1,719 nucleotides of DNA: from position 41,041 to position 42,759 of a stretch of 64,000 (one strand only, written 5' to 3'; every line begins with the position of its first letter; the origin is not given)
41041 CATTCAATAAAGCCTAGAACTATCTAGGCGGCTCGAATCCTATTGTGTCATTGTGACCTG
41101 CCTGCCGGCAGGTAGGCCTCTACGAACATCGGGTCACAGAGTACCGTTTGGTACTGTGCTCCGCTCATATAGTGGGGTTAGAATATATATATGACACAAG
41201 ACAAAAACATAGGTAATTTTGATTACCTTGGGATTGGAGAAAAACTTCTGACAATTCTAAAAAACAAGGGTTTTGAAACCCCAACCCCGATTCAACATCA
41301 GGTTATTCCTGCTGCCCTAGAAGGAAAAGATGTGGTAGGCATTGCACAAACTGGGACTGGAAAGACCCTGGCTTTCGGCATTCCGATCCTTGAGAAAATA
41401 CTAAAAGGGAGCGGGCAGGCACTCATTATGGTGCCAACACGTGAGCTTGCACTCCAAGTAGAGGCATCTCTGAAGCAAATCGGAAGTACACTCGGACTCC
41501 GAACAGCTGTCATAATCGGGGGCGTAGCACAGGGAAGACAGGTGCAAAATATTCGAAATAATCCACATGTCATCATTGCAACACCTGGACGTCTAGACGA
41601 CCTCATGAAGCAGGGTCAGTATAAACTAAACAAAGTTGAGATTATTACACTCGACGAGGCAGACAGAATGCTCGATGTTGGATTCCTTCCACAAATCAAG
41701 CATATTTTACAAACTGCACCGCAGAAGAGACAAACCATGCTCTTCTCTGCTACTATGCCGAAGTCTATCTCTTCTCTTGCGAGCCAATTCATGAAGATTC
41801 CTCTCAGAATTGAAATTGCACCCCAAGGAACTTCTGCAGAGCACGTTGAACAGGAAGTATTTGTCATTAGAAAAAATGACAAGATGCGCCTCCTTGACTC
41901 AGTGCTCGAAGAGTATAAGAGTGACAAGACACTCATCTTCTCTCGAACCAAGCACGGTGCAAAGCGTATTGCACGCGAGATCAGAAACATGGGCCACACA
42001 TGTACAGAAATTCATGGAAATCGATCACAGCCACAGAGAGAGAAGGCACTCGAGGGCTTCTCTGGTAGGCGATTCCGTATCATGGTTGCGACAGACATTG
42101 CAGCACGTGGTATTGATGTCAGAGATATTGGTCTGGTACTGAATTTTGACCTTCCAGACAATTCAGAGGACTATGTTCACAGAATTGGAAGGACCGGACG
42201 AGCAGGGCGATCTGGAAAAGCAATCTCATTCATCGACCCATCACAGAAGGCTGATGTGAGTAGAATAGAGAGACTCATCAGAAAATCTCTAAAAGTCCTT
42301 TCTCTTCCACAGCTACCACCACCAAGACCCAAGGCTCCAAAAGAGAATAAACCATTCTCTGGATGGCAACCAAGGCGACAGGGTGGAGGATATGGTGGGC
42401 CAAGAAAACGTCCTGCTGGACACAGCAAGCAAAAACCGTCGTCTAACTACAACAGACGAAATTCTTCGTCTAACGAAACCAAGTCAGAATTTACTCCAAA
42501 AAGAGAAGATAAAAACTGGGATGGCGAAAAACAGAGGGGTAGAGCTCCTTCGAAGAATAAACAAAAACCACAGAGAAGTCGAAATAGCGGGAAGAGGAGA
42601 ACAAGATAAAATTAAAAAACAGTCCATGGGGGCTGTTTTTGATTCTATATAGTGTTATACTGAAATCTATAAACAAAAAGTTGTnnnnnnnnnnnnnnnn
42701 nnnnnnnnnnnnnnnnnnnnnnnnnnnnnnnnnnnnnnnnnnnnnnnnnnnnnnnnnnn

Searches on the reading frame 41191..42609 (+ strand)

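Call 19: search_protein_families(library=pfam, proteins=[window:41191-42609:+], max_evalue=0.00001)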
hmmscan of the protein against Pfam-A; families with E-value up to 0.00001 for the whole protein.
window:41191-42609:+ (472 aa): 3 families
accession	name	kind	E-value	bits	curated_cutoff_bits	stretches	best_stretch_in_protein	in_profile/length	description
PF00270.35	DEAD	-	9.1e-53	178.9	26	1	32-194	1-165/167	DEAD/DEAH box helicase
PF00271.37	Helicase_C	-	7e-32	110.4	23.5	1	231-339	2-110/110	Helicase conserved C-terminal domain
PF04851.21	ResIII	-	1.5e-08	35.2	22.5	1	46-190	24-163/164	Type III restriction enzyme, res subunit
